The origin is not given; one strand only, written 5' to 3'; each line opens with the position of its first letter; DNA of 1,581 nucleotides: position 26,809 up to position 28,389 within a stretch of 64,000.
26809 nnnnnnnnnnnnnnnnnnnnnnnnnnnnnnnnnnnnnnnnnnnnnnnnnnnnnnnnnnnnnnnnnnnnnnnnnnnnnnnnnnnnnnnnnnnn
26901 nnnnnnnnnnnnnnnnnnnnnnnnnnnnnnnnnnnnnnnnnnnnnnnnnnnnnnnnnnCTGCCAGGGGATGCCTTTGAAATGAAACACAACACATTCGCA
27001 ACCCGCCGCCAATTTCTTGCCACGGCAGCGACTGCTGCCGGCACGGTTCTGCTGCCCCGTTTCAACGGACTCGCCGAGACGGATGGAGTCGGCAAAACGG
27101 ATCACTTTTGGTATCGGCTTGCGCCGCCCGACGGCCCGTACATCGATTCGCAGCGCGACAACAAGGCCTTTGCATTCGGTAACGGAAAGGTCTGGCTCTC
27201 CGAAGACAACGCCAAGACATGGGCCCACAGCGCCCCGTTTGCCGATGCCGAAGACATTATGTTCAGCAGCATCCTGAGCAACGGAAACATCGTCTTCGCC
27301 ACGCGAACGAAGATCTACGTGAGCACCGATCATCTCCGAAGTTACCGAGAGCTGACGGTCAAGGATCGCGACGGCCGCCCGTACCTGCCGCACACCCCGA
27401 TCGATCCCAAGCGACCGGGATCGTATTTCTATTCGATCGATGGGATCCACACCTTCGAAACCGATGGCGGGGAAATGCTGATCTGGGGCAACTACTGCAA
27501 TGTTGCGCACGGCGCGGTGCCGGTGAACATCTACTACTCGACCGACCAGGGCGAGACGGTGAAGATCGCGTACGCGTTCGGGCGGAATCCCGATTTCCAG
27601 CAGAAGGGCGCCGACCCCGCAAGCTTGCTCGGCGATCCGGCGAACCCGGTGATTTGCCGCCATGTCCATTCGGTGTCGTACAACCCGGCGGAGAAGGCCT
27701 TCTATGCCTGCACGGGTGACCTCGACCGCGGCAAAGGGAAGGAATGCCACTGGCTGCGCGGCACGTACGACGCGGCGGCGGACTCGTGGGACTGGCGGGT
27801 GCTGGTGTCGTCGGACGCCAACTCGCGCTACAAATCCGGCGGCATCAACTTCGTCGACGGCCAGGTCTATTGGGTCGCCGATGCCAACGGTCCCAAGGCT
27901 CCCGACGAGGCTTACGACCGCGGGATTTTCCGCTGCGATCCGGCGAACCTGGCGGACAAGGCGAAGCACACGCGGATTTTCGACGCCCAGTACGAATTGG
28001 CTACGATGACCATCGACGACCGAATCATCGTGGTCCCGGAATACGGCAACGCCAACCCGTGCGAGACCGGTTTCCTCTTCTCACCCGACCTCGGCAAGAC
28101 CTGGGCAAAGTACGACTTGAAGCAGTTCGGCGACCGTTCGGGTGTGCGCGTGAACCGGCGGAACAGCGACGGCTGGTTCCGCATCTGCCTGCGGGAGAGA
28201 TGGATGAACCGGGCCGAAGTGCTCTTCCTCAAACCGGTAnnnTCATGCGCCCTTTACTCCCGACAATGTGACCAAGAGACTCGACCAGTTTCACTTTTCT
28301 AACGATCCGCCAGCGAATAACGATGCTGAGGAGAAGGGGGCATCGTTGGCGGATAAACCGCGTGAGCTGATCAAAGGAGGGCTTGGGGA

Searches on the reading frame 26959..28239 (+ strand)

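Call 75: search_protein_families(library=pfam, proteins=[window:26959-28239:+], max_evalue=0.001)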
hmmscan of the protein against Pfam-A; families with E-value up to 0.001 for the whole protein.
window:26959-28239:+ (427 aa): 2 families
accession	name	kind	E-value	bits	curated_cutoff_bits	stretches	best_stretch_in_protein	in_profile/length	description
PF15902.12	Sortilin-Vps10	-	2.1e-08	33.9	33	1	77-233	2-134/446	Sortilin, neurotensin receptor 3,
PF24316.1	Tli3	-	0.00037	21.3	27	0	347-388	55-102/129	T6SS Tli3 immunity protein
